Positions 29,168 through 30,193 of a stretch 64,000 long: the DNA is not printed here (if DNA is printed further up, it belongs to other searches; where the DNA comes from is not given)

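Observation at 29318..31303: Uncharacterised ATPase + PLD-like (HxR-x4-D) two-gene module wedged between dxs and metK: candidate novel defence or abortive-infection pair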

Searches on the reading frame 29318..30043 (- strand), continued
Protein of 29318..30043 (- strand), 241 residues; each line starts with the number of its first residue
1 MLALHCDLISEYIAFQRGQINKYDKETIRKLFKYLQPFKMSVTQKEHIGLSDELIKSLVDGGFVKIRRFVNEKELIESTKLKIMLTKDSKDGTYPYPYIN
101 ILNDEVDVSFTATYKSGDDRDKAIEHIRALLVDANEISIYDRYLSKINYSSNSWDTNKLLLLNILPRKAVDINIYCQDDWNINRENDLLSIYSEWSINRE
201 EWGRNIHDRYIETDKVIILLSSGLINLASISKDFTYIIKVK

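Call 40: find_related_loci(query=A1, collection=metagenome_contigs, flank=6000)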
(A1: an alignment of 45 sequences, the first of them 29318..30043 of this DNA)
Query A1 (241 aa) in metagenome_contigs; peptide patterns used: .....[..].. (x = any residue, [..] = any of these).
84 stretches matched a pattern; 44 encode a relative of the query (tblastn E <= 1e-3); 44 distinct loci.
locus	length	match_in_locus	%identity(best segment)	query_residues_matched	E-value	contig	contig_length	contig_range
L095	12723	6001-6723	99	1-241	2e-159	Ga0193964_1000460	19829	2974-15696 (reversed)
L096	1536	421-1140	71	1-241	6e-114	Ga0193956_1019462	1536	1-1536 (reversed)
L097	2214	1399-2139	65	1-241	5e-110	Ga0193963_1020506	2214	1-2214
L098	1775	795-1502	68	1-236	2e-111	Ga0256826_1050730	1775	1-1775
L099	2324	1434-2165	66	1-241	9e-109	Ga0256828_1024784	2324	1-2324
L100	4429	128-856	65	1-241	7e-104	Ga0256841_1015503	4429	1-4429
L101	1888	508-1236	64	1-241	2e-108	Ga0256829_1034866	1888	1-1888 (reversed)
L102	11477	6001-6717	65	1-241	9e-102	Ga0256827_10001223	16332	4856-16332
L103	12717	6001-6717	65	1-241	9e-102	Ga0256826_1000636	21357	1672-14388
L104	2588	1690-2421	66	1-241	5e-103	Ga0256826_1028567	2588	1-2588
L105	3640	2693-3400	67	1-240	6e-101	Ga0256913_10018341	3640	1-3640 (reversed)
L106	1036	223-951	62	1-241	2e-94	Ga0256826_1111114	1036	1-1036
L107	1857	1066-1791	55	1-241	9e-77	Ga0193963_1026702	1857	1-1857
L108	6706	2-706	56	8-241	2e-72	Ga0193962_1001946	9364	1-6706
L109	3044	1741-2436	46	2-239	5e-55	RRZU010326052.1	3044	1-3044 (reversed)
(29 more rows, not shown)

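Call 41: fold_search(model_id=the predicted structure, library=pdb)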
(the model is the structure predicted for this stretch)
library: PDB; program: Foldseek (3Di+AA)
matches with E <= 10: 944; with E <= 0.001: 41
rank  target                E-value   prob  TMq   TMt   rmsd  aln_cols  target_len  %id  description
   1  2ymb_D                3.3e-07  1.00  0.35  0.36  14.1       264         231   14  Structures of MITD1 (released 2012-10-24)
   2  2ymb_C                5.5e-07  1.00  0.36  0.38   5.2       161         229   14  Structures of MITD1 (released 2012-10-24)
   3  4a5z_A                1.2e-06  1.00  0.39  0.58   5.0       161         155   16  Structures of MITD1 (released 2012-11-14)
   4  6ohm_A                7.8e-06  1.00  0.26  0.13   8.3       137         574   16  Structure of tungstate bound human Phospholipase D2 catalytic domain (released 2020-02-19)
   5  6oho_A                8.9e-06  1.00  0.25  0.12   8.4       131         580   17  Structure of human Phospholipase D2 catalytic domain (released 2020-02-19)
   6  8v5t_A                2.3e-05  1.00  0.32  0.21   6.7       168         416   14  Crystal structure of Alzheimers disease phospholipase D3 (released 2024-10-09)
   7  5bpd_B                3.1e-05  1.00  0.29  0.27  12.4       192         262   11  Structure of TrmBL2, an archaeal chromatin protein, shows a novel mode of DNA binding. (released 2015-09-02)
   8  5bpd_C                3.3e-05  1.00  0.29  0.27   9.6       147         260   12  Structure of TrmBL2, an archaeal chromatin protein, shows a novel mode of DNA binding. (released 2015-09-02)
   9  8q1k_A                3.3e-05  1.00  0.33  0.21  10.1       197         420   14  Structural analysis of PLD3 reveals insights into the mechanism of lysosomal 5' exonuclease-mediated nucleic acid degr (released 2023-12-06)
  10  8q1x_A                3.6e-05  1.00  0.33  0.21   6.5       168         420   14  Structural analysis of PLD3 reveals insights into the mechanism of lysosomal 5' exonuclease-mediated nucleic acid degr (released 2023-12-06)
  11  9vbg_A                3.8e-05  1.00  0.35  0.23   5.9       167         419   12  Cryo-EM structure of human PLD3 apo form (released 2025-12-24)
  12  5bqt_A                3.8e-05  1.00  0.30  0.28  14.9       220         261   10  Structure of TrmBL2, an archaeal chromatin protein, shows a novel mode of DNA binding. (released 2015-09-02)
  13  2o8r_A                4.3e-05  1.00  0.35  0.15  20.5       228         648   10  Crystal Structure of Polyphosphate Kinase from Porphyromonas Gingivalis (released 2006-12-19)
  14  9vbh_A                4.6e-05  1.00  0.35  0.22   5.9       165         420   13  Cryo-EM structure of human PLD3 bound to ssDNA (poly(T)) (released 2025-12-24)
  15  1xdo_A                5.5e-05  1.00  0.32  0.14  20.7       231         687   12  Crystal Structure of Escherichia coli Polyphosphate Kinase (released 2005-06-21)
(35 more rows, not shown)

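Call 60: find_related_loci(query=A1, collection=viral_contigs, flank=5000)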
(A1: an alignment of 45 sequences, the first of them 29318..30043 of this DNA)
Query A1 (241 aa) in viral_contigs; peptide patterns used: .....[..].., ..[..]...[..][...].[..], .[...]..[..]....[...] (x = any residue, [..] = any of these).
118 stretches matched a pattern, but none encodes a relative of the query by tblastn (E <= 1e-3).

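Call 68: search_protein_families(library=pfam, proteins=[L014:5955-6998:+, P0059, L014:7001-7732:+], max_evalue=10)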
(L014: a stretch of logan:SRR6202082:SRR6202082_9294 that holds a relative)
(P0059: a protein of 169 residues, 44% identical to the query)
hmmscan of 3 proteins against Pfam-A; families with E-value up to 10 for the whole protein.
L014:5955-6998:+ (347 aa): 13 families
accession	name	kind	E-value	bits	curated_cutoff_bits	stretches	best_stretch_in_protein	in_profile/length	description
PF13175.12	AAA_15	-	6.2e-28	98.9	32.1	2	1-81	1-83/374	AAA ATPase domain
PF13304.12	AAA_21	-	1.9e-22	81.1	27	2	145-281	193-304/304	AAA domain, putative AbiEii toxin, Type IV TA system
PF13476.12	AAA_23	-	2.7e-12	48.2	27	1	5-41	2-39/201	AAA domain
PF02463.25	SMC_N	-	2.7e-10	40.5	40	1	1-283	1-205/220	RecF/RecN/SMC N terminal domain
PF13555.12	AAA_29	-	6.1e-07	29.5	27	1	2-43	1-44/61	P-loop containing region of AAA domain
PF11398.14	DUF2813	-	1.7e-06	28.1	21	2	232-303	280-348/372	Protein of unknown function (DUF2813)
PF13514.12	AAA_27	-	0.00033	20.7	22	1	7-44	8-49/206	AAA domain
PF00005.33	ABC_tran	-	0.006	17.6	25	1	23-44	13-34/137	ABC transporter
PF13191.12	AAA_16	-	0.0087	17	32.6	1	22-54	25-52/167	AAA ATPase domain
PF01637.24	ATPase_2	-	0.077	13.2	33.2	1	23-60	22-58/225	ATPase domain predominantly from Archaea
PF00437.27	T2SSE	-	0.13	11.3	24.9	1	23-49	144-170/370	Type II/IV secretion system protein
PF00004.35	AAA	-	0.22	12.4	21.2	1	25-84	2-53/131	ATPase family associated with various cellular activities (AAA)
PF02492.25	cobW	-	0.3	11.1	20.7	1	22-46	1-26/180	CobW/HypB/UreG, nucleotide-binding domain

P0059 (169 aa): 2 families
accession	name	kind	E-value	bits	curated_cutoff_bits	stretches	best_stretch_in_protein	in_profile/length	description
PF16565.11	MIT_C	-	7.1e-06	26.4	25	1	60-160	13-119/142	Phospholipase D-like domain at C-terminus of MIT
PF23900.1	PRS2_N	-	0.033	14.3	27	1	55-84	13-42/79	PRS2 N-terminal domain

L014:7001-7732:+ (243 aa): 2 families
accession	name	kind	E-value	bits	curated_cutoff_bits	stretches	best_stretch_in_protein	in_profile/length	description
PF01214.23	CK_II_beta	-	0.0026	18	27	1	142-216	13-83/182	Casein kinase II regulatory subunit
PF19960.5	EAD7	-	0.028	14.6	32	1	177-205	3-30/62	Effector-associated domain 7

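Call 77: search_solved_structures(query=A1, max_evalue=10, show_alignments=2)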
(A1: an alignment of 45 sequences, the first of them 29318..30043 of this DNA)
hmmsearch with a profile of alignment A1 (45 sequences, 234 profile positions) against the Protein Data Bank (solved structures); distinct sequences matched with E-value up to 10: 0.

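Call 90: search_protein_representatives(alignment_id=A1)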
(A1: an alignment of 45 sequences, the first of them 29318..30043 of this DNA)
Query: 45 sequences, 234 profile positions. Proteins with E-value up to 0.001 (for the whole library): 320; up to 1e-10: 242; up to 1e-30: 119. The best 150 are listed.
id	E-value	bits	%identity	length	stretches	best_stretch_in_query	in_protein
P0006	1.7e-85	302.8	-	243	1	2-234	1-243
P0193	2.6e-79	282.5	-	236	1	1-233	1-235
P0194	1.5e-77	276.7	-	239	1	2-234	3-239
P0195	9.9e-74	264.3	-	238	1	1-234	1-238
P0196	1.4e-73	263.8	-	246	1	2-234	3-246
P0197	1.4e-72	260.5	-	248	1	2-234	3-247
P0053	2.4e-72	259.7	-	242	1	1-234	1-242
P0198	2.2e-71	256.6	-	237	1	2-233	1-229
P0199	4.2e-68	245.9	-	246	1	2-234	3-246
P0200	5.2e-68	245.5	-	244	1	2-234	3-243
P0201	7.0e-68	245.1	-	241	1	2-234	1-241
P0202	1.0e-67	244.6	-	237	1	2-234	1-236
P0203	1.0e-67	244.6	-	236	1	2-233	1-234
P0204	9.3e-67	241.4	-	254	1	2-233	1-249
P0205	1.1e-65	237.9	-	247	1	2-234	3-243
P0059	3.6e-53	197.0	-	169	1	68-234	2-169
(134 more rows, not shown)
